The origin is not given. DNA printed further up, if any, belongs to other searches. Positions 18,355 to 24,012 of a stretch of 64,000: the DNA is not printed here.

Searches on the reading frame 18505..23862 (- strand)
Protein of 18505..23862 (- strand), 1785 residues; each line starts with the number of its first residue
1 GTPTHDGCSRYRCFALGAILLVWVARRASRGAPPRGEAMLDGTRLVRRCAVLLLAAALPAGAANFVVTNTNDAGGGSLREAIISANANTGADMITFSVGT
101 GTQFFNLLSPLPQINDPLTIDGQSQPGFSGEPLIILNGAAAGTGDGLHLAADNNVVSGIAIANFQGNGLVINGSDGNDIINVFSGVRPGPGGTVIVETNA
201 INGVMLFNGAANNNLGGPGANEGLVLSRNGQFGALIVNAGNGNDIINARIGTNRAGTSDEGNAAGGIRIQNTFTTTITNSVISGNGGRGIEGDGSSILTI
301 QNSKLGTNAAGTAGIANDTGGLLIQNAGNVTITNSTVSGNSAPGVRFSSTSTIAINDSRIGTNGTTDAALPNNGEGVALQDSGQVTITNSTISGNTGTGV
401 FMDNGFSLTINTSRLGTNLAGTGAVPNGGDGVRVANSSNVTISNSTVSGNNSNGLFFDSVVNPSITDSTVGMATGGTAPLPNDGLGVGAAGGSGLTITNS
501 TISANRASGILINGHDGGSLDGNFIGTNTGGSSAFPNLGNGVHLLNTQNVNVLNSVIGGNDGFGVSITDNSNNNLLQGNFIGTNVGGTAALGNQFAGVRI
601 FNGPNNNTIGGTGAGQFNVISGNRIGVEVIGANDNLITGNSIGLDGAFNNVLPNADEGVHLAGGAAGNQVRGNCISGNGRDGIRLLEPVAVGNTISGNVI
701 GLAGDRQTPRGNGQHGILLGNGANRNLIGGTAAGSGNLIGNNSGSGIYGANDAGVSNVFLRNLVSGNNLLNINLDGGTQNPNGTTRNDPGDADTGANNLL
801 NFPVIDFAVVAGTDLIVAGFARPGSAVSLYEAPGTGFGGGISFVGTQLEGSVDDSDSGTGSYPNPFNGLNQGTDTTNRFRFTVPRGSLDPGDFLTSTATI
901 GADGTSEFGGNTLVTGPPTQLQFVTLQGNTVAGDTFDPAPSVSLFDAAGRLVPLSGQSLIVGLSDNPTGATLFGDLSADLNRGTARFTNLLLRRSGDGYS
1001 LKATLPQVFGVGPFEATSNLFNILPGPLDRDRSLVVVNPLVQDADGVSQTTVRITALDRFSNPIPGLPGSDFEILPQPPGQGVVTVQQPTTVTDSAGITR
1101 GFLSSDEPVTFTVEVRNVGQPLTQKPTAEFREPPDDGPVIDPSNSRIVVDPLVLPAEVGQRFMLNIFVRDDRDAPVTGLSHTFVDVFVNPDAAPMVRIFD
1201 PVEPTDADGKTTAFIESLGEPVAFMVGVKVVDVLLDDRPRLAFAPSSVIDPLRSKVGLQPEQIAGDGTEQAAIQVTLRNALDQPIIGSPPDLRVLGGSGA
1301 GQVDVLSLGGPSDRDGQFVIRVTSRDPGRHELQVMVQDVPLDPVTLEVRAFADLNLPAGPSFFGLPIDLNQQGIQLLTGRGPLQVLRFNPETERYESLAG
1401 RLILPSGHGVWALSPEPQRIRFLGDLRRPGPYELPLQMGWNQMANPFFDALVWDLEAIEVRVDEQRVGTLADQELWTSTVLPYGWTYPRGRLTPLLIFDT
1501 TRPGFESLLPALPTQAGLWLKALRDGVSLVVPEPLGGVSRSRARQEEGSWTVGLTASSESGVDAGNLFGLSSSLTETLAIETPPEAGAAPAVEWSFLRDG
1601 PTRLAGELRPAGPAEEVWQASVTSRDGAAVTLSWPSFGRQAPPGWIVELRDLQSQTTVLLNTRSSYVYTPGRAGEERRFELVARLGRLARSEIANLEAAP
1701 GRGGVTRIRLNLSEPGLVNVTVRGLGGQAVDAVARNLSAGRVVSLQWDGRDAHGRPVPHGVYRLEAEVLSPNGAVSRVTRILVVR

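Call 44: search_protein_families(library=pfam, proteins=[window:18505-23862:-], max_evalue=0.001)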
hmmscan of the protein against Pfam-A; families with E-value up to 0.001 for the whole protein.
window:18505-23862:- (1785 aa): 6 families
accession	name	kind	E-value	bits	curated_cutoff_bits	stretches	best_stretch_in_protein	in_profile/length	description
PF13229.12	Beta_helix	-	4.9e-34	117.7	25.9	3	318-458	22-145/158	Right handed beta helix region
PF05048.19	NosD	-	9.2e-14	51.8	23.6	1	425-531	56-152/212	Periplasmic copper-binding protein (NosD)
PF09134.16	Invasin_D3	-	1.5e-10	41.9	33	2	1033-1130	5-95/98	Invasin, domain 3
PF02369.22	Big_1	-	1.5e-09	38.3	34.9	1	1038-1130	7-92/93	Bacterial Ig-like domain (group 1)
PF13860.13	FlgD_ig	-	5.4e-06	26.7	27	1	1710-1768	16-75/79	FlgD Ig-like domain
PF00630.25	Filamin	-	0.0002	22.6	26.9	0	1250-1341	3-87/93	Filamin/ABP280 repeat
